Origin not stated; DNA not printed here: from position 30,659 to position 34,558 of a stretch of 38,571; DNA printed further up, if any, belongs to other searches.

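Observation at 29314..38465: Translationally coupled pair of orphan giant genes (1678 aa and 1353 aa) behind the strongest promoter in the window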

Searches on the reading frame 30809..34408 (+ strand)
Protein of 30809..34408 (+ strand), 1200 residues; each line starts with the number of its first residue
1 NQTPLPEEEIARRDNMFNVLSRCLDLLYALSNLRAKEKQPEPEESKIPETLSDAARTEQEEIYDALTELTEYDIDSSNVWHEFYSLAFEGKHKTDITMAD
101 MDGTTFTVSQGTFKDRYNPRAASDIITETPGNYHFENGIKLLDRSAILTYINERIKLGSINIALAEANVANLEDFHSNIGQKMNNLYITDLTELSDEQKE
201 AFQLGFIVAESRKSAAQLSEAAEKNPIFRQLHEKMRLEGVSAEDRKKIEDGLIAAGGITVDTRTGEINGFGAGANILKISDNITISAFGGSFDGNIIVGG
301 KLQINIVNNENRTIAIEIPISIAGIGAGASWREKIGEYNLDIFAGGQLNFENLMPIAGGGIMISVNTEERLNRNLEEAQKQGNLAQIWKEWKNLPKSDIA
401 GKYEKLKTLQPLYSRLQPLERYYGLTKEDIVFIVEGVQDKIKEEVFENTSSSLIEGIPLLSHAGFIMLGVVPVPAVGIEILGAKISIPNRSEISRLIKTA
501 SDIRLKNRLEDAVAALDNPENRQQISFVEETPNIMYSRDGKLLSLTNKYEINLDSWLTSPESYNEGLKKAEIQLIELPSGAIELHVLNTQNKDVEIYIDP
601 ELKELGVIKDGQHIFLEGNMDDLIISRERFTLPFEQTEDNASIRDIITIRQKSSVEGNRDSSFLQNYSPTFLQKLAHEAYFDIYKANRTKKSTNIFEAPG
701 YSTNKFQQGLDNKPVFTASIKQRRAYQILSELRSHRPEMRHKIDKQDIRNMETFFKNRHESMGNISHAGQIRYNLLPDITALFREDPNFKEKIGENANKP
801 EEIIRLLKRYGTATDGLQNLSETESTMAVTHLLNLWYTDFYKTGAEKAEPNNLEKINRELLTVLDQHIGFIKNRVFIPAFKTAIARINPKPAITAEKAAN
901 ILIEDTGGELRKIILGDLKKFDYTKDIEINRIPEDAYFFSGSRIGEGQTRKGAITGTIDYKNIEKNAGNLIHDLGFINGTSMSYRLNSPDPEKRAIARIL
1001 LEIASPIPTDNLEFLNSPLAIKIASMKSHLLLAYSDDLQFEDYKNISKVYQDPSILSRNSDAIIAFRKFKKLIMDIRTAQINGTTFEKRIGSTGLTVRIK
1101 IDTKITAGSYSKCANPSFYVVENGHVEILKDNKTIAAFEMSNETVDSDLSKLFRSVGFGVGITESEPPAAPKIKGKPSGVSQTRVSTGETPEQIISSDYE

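Call 36: search_protein_representatives(protein=window:30809-34408:+)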
Query: 1200 residues. Proteins with E-value up to 0.001 (for the whole library): 88; up to 1e-10: 72; up to 1e-30: 51. The best 88 are listed.
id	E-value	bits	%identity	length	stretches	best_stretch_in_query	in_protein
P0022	2.0e-220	751.3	40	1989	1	10-1178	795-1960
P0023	2.1e-219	747.9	39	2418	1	14-1175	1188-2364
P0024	1.4e-212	725.3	39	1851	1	7-1188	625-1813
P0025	6.6e-205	699.9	37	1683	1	7-1180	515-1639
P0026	8.3e-191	653.2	37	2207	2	14-848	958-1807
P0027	1.8e-189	648.8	37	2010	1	16-1168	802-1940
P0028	4.3e-177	607.8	36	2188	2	6-1175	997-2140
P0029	8.9e-158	543.8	34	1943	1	1-1179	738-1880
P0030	2.3e-153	529.2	36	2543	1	18-1191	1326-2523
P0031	2.0e-149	516.2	35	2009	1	8-1172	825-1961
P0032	5.8e-145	501.4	32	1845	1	44-1182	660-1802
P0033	6.2e-129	448.3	33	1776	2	11-700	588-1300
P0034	1.6e-126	440.3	33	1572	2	58-707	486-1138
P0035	1.7e-124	433.6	34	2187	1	9-1174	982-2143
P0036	1.1e-116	407.7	32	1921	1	6-1178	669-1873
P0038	2.0e-114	400.3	33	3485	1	11-1161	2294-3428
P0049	5.5e-92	326.0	30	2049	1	7-1178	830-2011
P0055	1.2e-77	278.5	27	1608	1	78-1178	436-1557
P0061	1.3e-63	232.0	31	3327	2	566-1131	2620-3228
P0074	4.6e-28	114.3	24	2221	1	169-1183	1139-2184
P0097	1.6e-08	49.5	45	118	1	1102-1178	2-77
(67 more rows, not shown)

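Call 50: find_encoding_contigs(protein=P0022, flank=10000, max_places=2)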
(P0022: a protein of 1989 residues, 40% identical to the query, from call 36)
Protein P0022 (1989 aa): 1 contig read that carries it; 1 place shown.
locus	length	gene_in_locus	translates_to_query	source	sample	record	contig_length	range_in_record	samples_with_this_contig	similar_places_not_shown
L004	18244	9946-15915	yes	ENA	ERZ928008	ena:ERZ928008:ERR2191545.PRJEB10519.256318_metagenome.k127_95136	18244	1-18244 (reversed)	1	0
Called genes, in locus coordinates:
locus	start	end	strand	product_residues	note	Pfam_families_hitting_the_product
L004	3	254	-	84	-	?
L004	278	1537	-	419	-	PF03979:Sigma70_r1_1, PF00140:Sigma70_r1_2, PF04542:Sigma70_r2, PF04539:Sigma70_r3, PF04545:Sigma70_r4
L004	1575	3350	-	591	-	PF01807:Zn_ribbon_DnaG, PF08275:DNAG_N, PF01751:Toprim, PF13662:Toprim_4, PF13155:Toprim_2, PF10410:DnaB_bind (weak)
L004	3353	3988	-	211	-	PF00881:Nitroreductase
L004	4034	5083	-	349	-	PF00953:Glycos_transf_4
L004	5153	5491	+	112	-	-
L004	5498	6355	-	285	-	PF01509:TruB_N, PF16198:TruB_C_2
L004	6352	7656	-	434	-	PF08245:Mur_ligase_M, PF02875:Mur_ligase_C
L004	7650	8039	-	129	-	PF01687:Flavokinase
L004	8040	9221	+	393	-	PF04932:Wzy_C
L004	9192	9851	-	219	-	PF00121:TIM, PF05690:ThiG (faint)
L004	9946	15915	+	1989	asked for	-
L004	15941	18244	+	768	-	?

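Call 52: find_encoding_contigs(protein=P0025, flank=10000, max_places=2)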
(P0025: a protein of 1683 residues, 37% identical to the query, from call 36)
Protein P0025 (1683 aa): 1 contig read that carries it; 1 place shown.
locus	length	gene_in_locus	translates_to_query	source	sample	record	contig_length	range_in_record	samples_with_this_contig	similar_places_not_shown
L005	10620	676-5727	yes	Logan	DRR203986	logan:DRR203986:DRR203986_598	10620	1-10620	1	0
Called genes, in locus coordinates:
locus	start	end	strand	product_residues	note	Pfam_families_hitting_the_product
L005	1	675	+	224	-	?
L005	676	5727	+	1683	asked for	-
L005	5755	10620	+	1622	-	?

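Call 60: predict_structure(alignment_id=A2)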
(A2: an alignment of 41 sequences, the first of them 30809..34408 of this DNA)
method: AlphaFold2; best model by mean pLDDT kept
length: 1200 residues; sequences in the alignment: 41
mean_pLDDT: 79.4   pTM: 0.65
mean pLDDT of the five models: 79.4, 78.1, 74.5, 74.4, 73.7
residues with pLDDT >= 90: 474; 70-90: 417; 50-70: 207; < 50: 102
segments of 3 or more residues with pLDDT < 50: 1-13, 240-243, 245-254, 256-258, 269-273, 287-296, 353-355, 1160-1200
pLDDT, mean of each block of 10 residues (from residue 1): 40 54 69 57 66 88 94 67 58 73 75 90 94 91 96 94 75 78 88 93 95 88 81 61 46 48 52 49 49 48 68 71 66 77 68 59 72 72 63 74 82 82 89 86 74 56 65 60 74 76 91 80 76 89 75 82 86 90 92 94 94 92 94 87 95 93 91 89 81 84 80 69 85 86 89 89 71 90 93 93 93 86 91 90 64 85 91 96 93 96 93 84 85 94 85 92 75 90 95 96 94 93 92 91 94 93 95 96 93 91 96 94 91 86 84 58 40 30 27 28
secondary structure, 60 per line:
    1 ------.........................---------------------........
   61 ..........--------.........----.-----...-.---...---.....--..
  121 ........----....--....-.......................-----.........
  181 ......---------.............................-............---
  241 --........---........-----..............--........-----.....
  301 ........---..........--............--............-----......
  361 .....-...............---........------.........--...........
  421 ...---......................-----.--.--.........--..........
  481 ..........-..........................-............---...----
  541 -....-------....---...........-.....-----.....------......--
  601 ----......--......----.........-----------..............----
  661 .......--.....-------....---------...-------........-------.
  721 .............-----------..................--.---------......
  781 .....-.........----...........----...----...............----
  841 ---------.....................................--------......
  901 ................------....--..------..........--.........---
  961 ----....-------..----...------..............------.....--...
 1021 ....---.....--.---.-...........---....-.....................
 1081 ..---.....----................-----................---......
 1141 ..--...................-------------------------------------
elements in order (helices of 4 or more, strands of 3 or more residues): H7-31 H53-70 H79-87 E106-108 H112-116 H119-128 E133-136 E139-142 H144-166 H172-186 H196-224 H226-237 H243-250 E254-261 E267-280 E283-290 E296-308 E312-321 E324-335 E338-349 E355-365 H367-381 H385-392 H399-407 H410-423 H427-448 E460-468 E471-490 H492-517 H519-522 E523-530 E534-536 E542-545 H553-556 H560-570 E572-576 E582-586 E593-598 E605-610 E613-618 E623-631 E643-651 H652-656 H661-667 E670-674 E682-685 E695-697 H705-712 H720-733 H745-762 H775-785 H787-795 H800-810 H822-836 H850-886 H895-916 H923-926 E937-946 E949-957 H965-968 E982-984 H991-1004 H1011-1015 H1018-1024 H1028-1032 H1041-1051 H1055-1058 H1060-1082 E1086-1090 E1095-1110 E1116-1131 E1135-1142 E1145-1163

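Call 62: fold_search(model_id=the predicted structure, library=pdb)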
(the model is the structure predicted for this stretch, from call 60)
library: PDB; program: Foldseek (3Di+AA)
matches with E <= 10: 140; with E <= 0.001: 0
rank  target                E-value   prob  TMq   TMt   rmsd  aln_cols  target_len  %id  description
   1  8uzl_B                3.9e-01  0.99  0.08  0.50   4.4       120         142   11  Designed Transmembrane beta-barrel- TMB10_163 (released 2024-07-17)
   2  8uzl_D                3.9e-01  0.98  0.08  0.49   4.5       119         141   10  Designed Transmembrane beta-barrel- TMB10_163 (released 2024-07-17)
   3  9j99_I                5.5e-01  0.66  0.06  0.17  14.3       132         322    8  Substrate-engaged TOM complex from yeast (released 2025-09-10)
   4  6k5l_A                8.8e-01  0.04  0.03  0.05  30.1       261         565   10  The crystal structure of isocitrate dehydrogenase kinase/phosphatase wtih two Mn2+ from E. coli (released 2019-07-03)
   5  2x4m_A                9.6e-01  0.72  0.06  0.20  14.4       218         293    8  Yersinia Pestis Plasminogen Activator Pla (released 2010-07-28)
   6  7ufu_A                1.0e+00  0.10  0.05  0.06  24.0       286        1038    9  Cryo-EM Structure of Bl_Man38A nucleophile mutant in complex with mannose at 2.7 A (released 2022-11-16)
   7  8uzl_C                1.1e+00  0.92  0.08  0.51   4.4       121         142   11  Designed Transmembrane beta-barrel- TMB10_163 (released 2024-07-17)
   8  2wjq                  1.2e+00  0.87  0.08  0.36   5.2       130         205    8  NanC porin structure in hexagonal crystal form. (released 2009-10-13)
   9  8uzl_A                1.2e+00  0.80  0.07  0.43   5.2       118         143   10  Designed Transmembrane beta-barrel- TMB10_163 (released 2024-07-17)
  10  9ea7                  1.2e+00  0.02  0.05  0.02  54.4       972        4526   10  The Structure of ApoB100 from Human Low-Density Lipoprotein (released 2024-12-18)
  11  6xz4_A                1.3e+00  0.05  0.05  0.13  24.6       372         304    9  Crystal structure of TLNRD1 (released 2020-05-27)
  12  2y2x_A                1.7e+00  0.35  0.06  0.16   7.0       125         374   10  Crystal Structure of Pseudomonas Aeruginosa OpdK with Vanillate (released 2011-12-28)
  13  3rfz_B                1.7e+00  0.06  0.07  0.10  31.1       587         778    7  Crystal structure of the FimD usher bound to its cognate FimC:FimH substrate (released 2011-06-01)
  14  5xdo_A                1.7e+00  0.30  0.06  0.19  15.8       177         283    8  Crystal structure of human voltage-dependent anion channel 1 (hVDAC1) in C222 space group (released 2017-06-28)
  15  9j99_A                1.8e+00  0.25  0.06  0.17  15.3       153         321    8  Substrate-engaged TOM complex from yeast (released 2025-09-10)
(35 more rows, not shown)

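Call 64: search_solved_structures(query=A2, max_evalue=10)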
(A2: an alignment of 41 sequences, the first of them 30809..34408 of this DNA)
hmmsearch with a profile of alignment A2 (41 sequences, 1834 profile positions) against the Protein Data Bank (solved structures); distinct sequences matched with E-value up to 10: 6.
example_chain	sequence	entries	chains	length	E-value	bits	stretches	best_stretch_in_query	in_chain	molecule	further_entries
9e5c_5b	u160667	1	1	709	0.73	10.3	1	38-314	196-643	Cilia- and flagella-associated protein 91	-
1by8_A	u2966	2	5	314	2.3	8.7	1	1016-1086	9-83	PROTEIN (PROCATHEPSIN K)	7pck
7qbm_P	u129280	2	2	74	2.3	8.6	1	1016-1078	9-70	Cathepsin K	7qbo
5z5o_A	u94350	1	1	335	2.4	8.6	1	1016-1086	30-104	Cathepsin K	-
6yw5_DD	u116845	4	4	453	2.9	8.3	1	39-189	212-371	Mito ribosomal protein S4 | S4 RNA-binding domain-containing protein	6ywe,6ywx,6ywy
9f5w_B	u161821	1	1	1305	9.8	6.6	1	122-433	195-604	Structural maintenance of chromosomes protein 4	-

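Call 66: fold_search(model_id=the predicted structure, library=viral)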
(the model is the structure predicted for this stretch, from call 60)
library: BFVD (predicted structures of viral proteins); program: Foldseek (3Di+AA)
matches with E <= 10: 153; with E <= 0.001: 0
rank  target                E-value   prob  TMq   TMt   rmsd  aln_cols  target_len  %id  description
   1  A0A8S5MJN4            3.5e-01  0.08  0.05  0.13  26.8       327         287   12  Portal protein (Fragment) [Siphoviridae sp. ct47J5]
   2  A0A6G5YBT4            3.8e-01  0.02  0.04  0.08  42.8       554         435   11  (no name in the UniProt tables at hand)
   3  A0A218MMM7            8.1e-01  0.69  0.07  0.38   6.4       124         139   10  Uncharacterized protein [uncultured virus]
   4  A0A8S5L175            8.1e-01  0.04  0.04  0.08  26.2       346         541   12  Maturation protein (Fragment) [ssRNA phage SRR7976300_1]
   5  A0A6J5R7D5            8.8e-01  0.04  0.04  0.10  36.7       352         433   12  Uncharacterized protein [uncultured Caudovirales phage]
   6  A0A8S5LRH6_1          8.8e-01  0.04  0.08  0.08  36.0       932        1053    9  Uncharacterized protein [Myoviridae sp. ctSGr1]
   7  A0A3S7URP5            9.2e-01  0.92  0.07  0.54   5.3       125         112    8  (no name in the UniProt tables at hand)
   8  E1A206                9.2e-01  0.54  0.08  0.30  11.2       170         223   12  Outer membrane protein [Aeromonas phage phiAS5]
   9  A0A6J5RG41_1          9.6e-01  0.63  0.05  0.08  10.1       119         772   12  Inorganic pyrophosphatase domain-containing protein [uncultured Caudovirales phage]
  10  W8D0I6                9.6e-01  0.41  0.04  0.25  16.1       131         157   11  Uncharacterized protein [Erwinia phage PhiEaH1]
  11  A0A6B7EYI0            1.1e+00  0.66  0.06  0.20  12.3       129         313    9  (no name in the UniProt tables at hand)
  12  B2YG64                1.1e+00  0.06  0.03  0.06  16.9       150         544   11  Uncharacterized protein [Musca hytrovirus(isolate Musca domestica/United States/Boucias/-)]
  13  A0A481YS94            1.1e+00  0.02  0.05  0.08  32.3       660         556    9  mRNA capping enzyme [Iridovirus LCIVAC01]
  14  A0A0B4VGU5            1.3e+00  0.07  0.04  0.07  28.0       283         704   15  OTU domain-containing protein [Tipula oleracea nudivirus]
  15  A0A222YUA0            1.4e+00  0.63  0.07  0.37   5.9       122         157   15  (no name in the UniProt tables at hand)
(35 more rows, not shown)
